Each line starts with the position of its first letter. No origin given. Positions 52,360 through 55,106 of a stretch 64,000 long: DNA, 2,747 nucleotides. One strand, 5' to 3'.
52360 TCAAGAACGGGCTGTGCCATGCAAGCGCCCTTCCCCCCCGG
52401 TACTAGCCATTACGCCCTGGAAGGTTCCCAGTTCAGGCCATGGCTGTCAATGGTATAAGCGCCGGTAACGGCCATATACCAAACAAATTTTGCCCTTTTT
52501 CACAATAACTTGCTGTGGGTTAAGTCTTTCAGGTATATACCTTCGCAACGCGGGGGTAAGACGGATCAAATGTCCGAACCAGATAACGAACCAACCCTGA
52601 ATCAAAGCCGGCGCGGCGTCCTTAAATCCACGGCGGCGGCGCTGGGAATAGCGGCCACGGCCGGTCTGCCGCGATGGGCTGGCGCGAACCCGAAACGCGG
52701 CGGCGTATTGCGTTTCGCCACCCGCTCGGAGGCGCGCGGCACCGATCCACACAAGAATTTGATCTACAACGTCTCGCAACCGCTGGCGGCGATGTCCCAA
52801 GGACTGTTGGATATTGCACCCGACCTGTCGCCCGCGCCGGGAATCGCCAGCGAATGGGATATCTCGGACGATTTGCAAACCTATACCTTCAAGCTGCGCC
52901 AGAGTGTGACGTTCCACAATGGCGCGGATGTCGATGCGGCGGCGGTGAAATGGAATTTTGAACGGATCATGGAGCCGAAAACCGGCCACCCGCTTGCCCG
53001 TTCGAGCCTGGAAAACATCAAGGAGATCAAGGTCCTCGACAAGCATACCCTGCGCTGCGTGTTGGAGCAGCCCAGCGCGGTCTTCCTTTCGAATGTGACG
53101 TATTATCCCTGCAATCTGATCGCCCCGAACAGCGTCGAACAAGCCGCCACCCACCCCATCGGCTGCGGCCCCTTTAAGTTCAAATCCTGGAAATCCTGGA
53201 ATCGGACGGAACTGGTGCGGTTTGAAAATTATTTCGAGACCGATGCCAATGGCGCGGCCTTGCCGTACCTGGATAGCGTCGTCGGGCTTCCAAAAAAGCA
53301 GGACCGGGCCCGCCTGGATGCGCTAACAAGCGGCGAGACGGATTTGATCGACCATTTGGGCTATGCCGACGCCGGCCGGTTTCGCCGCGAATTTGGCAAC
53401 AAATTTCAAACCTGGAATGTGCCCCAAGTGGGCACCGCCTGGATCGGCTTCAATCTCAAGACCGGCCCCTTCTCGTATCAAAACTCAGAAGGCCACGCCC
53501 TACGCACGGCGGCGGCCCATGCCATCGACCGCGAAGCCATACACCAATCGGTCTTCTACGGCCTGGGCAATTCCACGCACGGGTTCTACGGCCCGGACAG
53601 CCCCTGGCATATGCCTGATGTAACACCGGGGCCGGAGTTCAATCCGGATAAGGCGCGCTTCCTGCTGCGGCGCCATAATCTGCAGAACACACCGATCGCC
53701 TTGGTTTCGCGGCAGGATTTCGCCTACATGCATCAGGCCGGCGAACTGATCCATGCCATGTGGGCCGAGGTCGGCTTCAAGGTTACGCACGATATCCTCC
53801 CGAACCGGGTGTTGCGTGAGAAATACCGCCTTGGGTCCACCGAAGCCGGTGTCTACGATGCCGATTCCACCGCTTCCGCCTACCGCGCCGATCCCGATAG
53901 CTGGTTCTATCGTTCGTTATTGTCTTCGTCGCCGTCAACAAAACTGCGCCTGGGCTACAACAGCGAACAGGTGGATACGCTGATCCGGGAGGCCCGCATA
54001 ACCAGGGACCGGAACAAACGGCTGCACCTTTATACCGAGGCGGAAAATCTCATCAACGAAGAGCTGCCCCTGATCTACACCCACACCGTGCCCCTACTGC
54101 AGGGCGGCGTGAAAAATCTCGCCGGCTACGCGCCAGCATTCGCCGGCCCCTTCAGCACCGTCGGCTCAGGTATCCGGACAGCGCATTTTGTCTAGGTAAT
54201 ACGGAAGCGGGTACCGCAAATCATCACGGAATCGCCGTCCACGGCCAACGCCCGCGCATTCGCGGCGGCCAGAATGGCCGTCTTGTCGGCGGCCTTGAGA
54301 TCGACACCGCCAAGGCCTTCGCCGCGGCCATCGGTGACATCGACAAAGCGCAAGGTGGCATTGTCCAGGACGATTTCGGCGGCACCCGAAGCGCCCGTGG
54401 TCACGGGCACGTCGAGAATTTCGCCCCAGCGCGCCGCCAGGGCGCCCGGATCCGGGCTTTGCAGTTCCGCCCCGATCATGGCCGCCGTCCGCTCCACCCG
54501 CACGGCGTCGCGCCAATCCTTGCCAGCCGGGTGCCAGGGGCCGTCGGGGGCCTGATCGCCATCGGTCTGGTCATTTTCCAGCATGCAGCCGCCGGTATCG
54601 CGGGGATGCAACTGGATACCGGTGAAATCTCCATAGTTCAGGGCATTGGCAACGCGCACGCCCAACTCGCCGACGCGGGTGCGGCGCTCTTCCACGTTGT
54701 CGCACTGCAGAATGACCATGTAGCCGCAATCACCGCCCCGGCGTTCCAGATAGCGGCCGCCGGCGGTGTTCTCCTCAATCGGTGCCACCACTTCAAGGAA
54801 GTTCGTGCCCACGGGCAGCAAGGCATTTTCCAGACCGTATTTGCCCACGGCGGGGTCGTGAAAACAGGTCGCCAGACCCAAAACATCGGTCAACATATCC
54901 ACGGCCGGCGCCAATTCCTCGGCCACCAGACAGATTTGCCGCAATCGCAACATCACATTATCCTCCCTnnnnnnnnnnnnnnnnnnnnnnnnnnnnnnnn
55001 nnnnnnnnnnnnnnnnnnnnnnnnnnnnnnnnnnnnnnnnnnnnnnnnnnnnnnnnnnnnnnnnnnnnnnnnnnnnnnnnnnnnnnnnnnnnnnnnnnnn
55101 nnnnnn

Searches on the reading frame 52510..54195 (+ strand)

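Call 79: search_protein_families(library=pfam, proteins=[window:52510-54195:+], max_evalue=0.00001)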
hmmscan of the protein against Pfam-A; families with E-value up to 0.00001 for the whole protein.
window:52510-54195:+ (561 aa): 1 family
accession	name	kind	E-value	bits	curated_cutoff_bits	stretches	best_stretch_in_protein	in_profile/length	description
PF00496.27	SBP_bac_5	-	3.5e-71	240.7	32.4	1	108-476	2-366/368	Bacterial extracellular solute-binding proteins, family 5 Middle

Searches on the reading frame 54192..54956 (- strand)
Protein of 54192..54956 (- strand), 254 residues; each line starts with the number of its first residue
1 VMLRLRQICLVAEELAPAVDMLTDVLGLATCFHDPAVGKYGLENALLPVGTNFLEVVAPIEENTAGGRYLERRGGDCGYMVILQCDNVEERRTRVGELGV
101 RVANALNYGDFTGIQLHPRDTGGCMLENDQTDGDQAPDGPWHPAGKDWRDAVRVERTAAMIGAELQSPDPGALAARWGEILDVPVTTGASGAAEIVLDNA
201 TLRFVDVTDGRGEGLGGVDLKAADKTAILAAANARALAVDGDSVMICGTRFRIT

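Call 79: search_protein_families(library=pfam, proteins=[window:54192-54956:-], max_evalue=0.00001)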
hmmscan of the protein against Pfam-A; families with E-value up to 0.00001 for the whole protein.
window:54192-54956:- (254 aa): 0 families

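Call 82: search_protein_families(library=pfam, proteins=[window:54192-54956:-], max_evalue=0.01)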
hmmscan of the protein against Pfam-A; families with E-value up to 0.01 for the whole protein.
window:54192-54956:- (254 aa): 3 families
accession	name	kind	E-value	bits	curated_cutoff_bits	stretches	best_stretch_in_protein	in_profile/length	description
PF13468.12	Glyoxalase_3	-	0.00017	22.1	25.1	1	9-177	5-172/176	Glyoxalase-like domain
PF00903.31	Glyoxalase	-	0.0017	19.2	20.6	1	5-127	2-120/121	Glyoxalase/Bleomycin resistance protein/Dioxygenase superfamily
PF13669.12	Glyoxalase_4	-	0.0022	18.7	27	0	7-105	2-96/109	Glyoxalase/Bleomycin resistance protein/Dioxygenase superfamily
